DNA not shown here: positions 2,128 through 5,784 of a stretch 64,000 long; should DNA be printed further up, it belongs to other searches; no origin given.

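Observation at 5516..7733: Complete diversity-generating retroelement with adenine-specific TR-to-VR mismatches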

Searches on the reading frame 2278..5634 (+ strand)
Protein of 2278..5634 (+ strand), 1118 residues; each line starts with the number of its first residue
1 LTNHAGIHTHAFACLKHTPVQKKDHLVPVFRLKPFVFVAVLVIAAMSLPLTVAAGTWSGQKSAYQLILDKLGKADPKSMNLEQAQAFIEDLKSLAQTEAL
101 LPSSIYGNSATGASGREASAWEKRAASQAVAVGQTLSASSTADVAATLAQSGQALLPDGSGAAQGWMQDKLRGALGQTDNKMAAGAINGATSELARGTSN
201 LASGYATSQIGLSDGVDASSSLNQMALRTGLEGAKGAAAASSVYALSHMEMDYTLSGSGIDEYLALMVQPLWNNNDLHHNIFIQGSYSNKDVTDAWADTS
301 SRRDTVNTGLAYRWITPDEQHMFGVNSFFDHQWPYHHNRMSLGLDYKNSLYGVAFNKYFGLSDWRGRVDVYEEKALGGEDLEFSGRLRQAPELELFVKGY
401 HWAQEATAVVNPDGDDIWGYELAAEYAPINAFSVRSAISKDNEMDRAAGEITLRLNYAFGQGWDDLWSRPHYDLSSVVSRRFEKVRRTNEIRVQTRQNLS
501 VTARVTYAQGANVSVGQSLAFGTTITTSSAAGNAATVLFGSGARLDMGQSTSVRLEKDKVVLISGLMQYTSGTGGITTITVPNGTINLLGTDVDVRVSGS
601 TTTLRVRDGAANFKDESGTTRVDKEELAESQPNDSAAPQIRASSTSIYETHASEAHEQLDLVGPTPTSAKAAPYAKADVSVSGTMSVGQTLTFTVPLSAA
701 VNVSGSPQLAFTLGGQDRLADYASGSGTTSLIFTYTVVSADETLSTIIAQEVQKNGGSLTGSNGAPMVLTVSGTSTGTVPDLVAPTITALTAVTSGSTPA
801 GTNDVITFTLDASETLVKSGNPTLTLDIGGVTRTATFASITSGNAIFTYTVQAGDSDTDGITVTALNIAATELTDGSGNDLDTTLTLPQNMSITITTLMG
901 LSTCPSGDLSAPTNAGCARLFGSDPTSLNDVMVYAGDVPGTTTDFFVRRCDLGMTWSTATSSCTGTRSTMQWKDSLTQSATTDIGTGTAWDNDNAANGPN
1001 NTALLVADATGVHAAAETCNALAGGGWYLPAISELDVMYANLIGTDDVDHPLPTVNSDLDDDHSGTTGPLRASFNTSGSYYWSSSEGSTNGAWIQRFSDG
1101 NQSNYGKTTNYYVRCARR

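Call 8: search_protein_families(library=pfam, proteins=[window:2278-5634:+], max_evalue=0.01)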
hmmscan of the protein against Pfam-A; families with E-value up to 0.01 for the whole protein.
window:2278-5634:+ (1118 aa): 3 families
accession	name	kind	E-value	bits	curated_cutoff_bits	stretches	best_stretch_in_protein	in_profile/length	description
PF11924.14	IAT_beta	-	1.4e-28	100.7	22.3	1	298-489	86-279/279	Inverse autotransporter, beta-domain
PF07603.17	Lcl_C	-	4.1e-11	43.6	34.9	1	981-1117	3-117/117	Lcl C-terminal domain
PF04773.18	FecR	-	9.6e-05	23.2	24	1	528-611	4-96/97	FecR protein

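Call 9: search_protein_families(library=ncbifam, proteins=[window:2278-5634:+], max_evalue=0.01)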
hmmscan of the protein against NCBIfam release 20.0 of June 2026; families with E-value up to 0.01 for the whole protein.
window:2278-5634:+ (1118 aa): 5 families
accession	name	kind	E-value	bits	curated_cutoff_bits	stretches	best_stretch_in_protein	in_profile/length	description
NF040979.1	Ve_Ilp_Nterm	equivalog_domain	1.3e-09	37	1125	1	292-496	239-445/550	inverse autotransporter adhesin Ilp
NF007556.1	PRK10177.1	equivalog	3.4e-09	35.7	508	1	306-501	156-351/454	YchO/YchP family invasin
NF040980.1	Ve_Inv_Crono_N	equivalog_domain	9.1e-09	34.8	710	1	202-498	42-341/350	inverse autotransporter invasin Inv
NF040981.1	Ve_YrIlm_NTERM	equivalog_domain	2.4e-08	33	750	1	270-495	186-401/477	YrIlm family inverse autotransporter adhesin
NF033423.1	inverse_SinH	equivalog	2e-05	23.1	999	1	302-496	153-349/730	intimin-like inverse autotransporter SinH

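Call 14: search_solved_structures(query=window:2278-5634:+, max_evalue=0.1)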
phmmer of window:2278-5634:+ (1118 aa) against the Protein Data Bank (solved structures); distinct sequences matched with E-value up to 0.1: 2.
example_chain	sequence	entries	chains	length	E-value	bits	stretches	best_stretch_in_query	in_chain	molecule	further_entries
4e1t_A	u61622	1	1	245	2.5e-09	39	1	301-491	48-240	Invasin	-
4e1s_A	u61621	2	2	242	7.3e-08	34.1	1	302-493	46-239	Intimin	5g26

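Call 23: find_homologous_proteins(query=window:2278-5634:+, max_evalue=0.00001)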
Query window:2278-5634:+ (1118 aa): 36 proteins with E <= 0.00001 among 8000 candidates.
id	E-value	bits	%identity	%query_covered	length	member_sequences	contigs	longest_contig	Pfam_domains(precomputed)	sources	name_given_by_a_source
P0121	0.0e+0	2023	83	97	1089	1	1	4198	PF07603.18,PF11924.15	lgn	-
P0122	0.0e+0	1681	70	97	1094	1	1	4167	PF07603.18,PF11924.15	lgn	-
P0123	0.0e+0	1613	67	97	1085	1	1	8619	PF11924.15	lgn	-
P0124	0.0e+0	1584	67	94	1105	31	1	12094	PF07603.18,PF11924.15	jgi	-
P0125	0.0e+0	1489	63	97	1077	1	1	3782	PF07603.18,PF11924.15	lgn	-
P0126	0.0e+0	1488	63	97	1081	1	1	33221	PF04773.19,PF11924.15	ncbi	-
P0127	0.0e+0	1474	64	91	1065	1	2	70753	PF04773.19,PF07603.18,PF11924.15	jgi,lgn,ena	jgi:hypothetical protein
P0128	0.0e+0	1470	66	90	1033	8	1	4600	PF04773.19,PF11924.15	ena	-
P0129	0.0e+0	1447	63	94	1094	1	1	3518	PF07603.18,PF11924.15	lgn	-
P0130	0.0e+0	1441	64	90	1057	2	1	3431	PF07603.18,PF11924.15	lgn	-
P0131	0.0e+0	1428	64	89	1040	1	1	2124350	PF07603.18,PF11924.15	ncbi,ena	-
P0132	0.0e+0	1381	59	97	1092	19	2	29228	PF07603.18,PF11924.15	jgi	jgi:hypothetical protein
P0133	0.0e+0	1311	63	74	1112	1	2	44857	PF07603.18,PF11924.15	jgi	jgi:hypothetical protein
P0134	0.0e+0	1291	59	90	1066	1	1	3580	PF07603.18,PF11924.15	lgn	-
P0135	0.0e+0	1254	60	84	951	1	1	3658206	PF04773.19,PF07603.18,PF11924.15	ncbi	-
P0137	0.0e+0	1200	58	63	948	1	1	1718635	PF04773.19,PF07603.18,PF11924.15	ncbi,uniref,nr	ncbi:inverse autotransporter beta domain-containing protein [Amorphus orientalis]|uniref:DUF1566 dom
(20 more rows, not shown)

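Call 26: find_encoding_contigs(protein=P0137, flank=8000, max_places=2)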
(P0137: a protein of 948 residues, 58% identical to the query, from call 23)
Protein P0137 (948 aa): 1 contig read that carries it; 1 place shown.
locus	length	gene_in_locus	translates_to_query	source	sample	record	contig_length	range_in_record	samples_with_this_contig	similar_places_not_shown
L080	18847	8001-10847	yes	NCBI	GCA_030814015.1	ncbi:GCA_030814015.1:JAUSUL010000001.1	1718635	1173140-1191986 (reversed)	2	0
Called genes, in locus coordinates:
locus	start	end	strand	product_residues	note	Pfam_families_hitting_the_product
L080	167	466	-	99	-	-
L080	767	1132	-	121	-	-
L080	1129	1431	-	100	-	-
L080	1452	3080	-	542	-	PF02534:T4SS-DNA_transf, PF10412:TrwB_AAD_bind, PF12696:TraG-D_C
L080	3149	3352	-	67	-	-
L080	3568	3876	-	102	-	-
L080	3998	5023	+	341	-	-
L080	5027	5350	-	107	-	-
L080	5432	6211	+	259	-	-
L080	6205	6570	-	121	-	-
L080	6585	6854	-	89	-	-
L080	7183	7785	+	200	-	PF00589:Phage_integrase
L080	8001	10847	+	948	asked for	PF11924:IAT_beta, PF04773:FecR (weak), PF07603:Lcl_C (weak)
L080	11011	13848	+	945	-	PF11924:IAT_beta, PF04773:FecR (weak), PF07603:Lcl_C (weak)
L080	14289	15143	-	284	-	-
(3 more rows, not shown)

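Call 27: find_encoding_contigs(protein=P0131, flank=8000, max_places=2)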
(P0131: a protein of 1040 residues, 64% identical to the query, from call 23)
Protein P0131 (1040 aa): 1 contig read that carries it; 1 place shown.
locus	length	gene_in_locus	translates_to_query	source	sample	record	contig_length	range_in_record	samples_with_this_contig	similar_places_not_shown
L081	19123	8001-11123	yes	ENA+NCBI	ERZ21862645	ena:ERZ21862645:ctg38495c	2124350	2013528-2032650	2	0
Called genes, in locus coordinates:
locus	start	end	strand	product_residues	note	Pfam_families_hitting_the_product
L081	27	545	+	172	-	PF00132:Hexapep (weak), PF21711:DCTN5 (weak), PF25084:LbH_EIF2B, PF25087:GMPPB_C (weak), PF00132:Hexapep (weak)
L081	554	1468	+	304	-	-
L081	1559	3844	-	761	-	PF02389:Cornifin, PF08017:Fibrinogen_BP (weak), PF02389:Cornifin, PF07167:PhaC_N, PF00561:Abhydrolase_1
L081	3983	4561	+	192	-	-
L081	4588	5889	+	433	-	PF03447:NAD_binding_3, PF00742:Homoserine_dh, PF01842:ACT (weak)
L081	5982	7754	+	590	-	PF01368:DHH, PF02272:DHHA1, PF17768:RecJ_OB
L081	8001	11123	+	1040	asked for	PF11924:IAT_beta, PF07603:Lcl_C (weak)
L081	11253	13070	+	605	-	PF02463:SMC_N, PF13175:AAA_15 (weak), PF13476:AAA_23, PF13304:AAA_21 (faint)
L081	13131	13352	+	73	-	-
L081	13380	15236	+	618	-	PF06103:DUF948 (faint), PF00672:HAMP (faint), PF00015:MCPsignal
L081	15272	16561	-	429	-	-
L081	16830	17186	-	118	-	-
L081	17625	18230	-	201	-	PF02342:TerD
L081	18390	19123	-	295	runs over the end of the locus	-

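Call 28: find_encoding_contigs(protein=P0127, flank=8000, max_places=2)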
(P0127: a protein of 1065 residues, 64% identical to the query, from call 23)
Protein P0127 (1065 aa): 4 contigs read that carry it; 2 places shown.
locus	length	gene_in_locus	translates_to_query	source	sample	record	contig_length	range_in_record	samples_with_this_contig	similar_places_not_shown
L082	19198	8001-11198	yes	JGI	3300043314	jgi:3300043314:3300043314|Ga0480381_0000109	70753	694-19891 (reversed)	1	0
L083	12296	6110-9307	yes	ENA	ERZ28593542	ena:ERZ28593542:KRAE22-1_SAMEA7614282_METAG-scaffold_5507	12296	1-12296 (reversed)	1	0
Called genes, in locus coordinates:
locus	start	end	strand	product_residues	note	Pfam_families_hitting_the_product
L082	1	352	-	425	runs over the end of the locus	PF08751:TrwC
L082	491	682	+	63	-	-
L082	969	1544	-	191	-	-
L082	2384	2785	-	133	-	-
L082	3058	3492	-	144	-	PF01850:PIN (weak)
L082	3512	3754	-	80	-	PF01402:RHH_1 (weak)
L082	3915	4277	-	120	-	PF21798:DUF6878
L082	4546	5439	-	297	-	-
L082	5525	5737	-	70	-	-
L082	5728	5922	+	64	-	-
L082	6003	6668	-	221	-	-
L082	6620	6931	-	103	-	PF21866:DUF6915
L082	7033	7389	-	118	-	PF11171:DUF2958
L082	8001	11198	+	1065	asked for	PF11924:IAT_beta, PF04773:FecR (faint), PF07603:Lcl_C (weak)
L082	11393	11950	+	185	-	PF00589:Phage_integrase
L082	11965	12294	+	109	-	-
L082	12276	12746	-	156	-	PF19560:DUF6082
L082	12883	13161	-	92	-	-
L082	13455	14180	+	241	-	PF01656:CbiA (weak)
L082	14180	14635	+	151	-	-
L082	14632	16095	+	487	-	PF10412:TrwB_AAD_bind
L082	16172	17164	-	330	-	PF26696:PTL_trimer (faint), PF07603:Lcl_C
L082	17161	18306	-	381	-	PF13884:Peptidase_S74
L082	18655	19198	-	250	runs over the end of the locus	-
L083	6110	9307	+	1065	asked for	PF11924:IAT_beta, PF04773:FecR (faint), PF07603:Lcl_C (weak)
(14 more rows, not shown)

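Call 29: find_encoding_contigs(protein=P0121, flank=8000, max_places=2)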
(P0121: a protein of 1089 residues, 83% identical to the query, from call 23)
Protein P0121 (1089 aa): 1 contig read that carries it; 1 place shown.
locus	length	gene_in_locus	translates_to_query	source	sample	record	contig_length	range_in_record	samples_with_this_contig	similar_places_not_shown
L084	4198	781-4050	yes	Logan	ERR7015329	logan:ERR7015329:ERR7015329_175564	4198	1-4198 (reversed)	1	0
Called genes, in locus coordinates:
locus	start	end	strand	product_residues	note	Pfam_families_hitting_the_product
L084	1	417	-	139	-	?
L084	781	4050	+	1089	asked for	PF11924:IAT_beta, PF07603:Lcl_C (weak)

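Call 30: find_encoding_contigs(protein=P0124, flank=8000, max_places=2)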
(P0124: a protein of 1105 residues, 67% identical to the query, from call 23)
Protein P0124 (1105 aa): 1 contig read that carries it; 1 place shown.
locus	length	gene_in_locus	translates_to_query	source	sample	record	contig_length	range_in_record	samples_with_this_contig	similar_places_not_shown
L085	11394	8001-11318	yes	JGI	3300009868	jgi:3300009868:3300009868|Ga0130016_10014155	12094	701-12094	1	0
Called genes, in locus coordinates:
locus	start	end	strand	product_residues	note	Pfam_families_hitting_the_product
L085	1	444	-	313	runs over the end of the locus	PF03524:CagX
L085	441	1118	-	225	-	PF04335:VirB8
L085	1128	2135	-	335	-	PF04610:TrbL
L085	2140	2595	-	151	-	-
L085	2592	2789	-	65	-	-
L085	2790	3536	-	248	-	PF07996:T4SS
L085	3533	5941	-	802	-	PF27097:VirB4_TrbE_N, PF12846:AAA_10 (faint), PF03135:CagE_TrbE_VirB, PF19044:P-loop_TraG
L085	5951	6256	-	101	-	PF05101:VirB3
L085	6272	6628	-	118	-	PF04956:TrbC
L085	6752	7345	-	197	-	PF01464:SLT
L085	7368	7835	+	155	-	-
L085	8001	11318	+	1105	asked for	PF11924:IAT_beta, PF07603:Lcl_C (weak)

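Call 31: find_encoding_contigs(protein=P0126, flank=8000, max_places=2)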
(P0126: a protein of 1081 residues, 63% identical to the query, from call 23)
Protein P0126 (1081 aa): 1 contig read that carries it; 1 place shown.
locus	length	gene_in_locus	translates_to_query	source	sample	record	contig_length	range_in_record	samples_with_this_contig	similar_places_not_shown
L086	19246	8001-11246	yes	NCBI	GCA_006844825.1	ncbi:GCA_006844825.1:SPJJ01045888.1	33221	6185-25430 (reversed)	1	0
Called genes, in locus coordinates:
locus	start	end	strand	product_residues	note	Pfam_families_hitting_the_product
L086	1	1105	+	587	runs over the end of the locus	PF01343:Peptidase_S49, PF00574:CLP_protease (faint), PF25145:NfeD1b_N (weak), PF01343:Peptidase_S49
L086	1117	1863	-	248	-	PF00702:Hydrolase, PF13419:HAD_2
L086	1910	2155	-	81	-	-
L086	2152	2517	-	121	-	-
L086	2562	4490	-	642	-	PF13292:DXP_synthase_N, PF00456:Transketolase_N (faint), PF00676:E1_dh (weak), PF02775:TPP_enzyme_C (faint), PF02779:Transket_pyr, PF02780:Transketolase_C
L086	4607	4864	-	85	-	-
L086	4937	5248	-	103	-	-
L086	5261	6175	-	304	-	PF00348:polyprenyl_synt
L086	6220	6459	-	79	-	PF02609:Exonuc_VII_S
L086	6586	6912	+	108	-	-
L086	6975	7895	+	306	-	-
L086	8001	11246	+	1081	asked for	PF11924:IAT_beta, PF04773:FecR (weak)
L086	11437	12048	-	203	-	PF13580:SIS_2, PF01380:SIS (faint)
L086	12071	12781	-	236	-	-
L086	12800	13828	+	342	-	PF02401:LYTB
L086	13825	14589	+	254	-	-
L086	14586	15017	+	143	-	PF00075:RNase_H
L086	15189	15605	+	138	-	-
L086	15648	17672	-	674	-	PF00912:Transgly, PF00905:Transpeptidase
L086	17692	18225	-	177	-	PF13302:Acetyltransf_3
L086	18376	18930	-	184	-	PF01769:MgtE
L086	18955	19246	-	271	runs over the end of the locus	PF03448:MgtE_N, PF00571:CBS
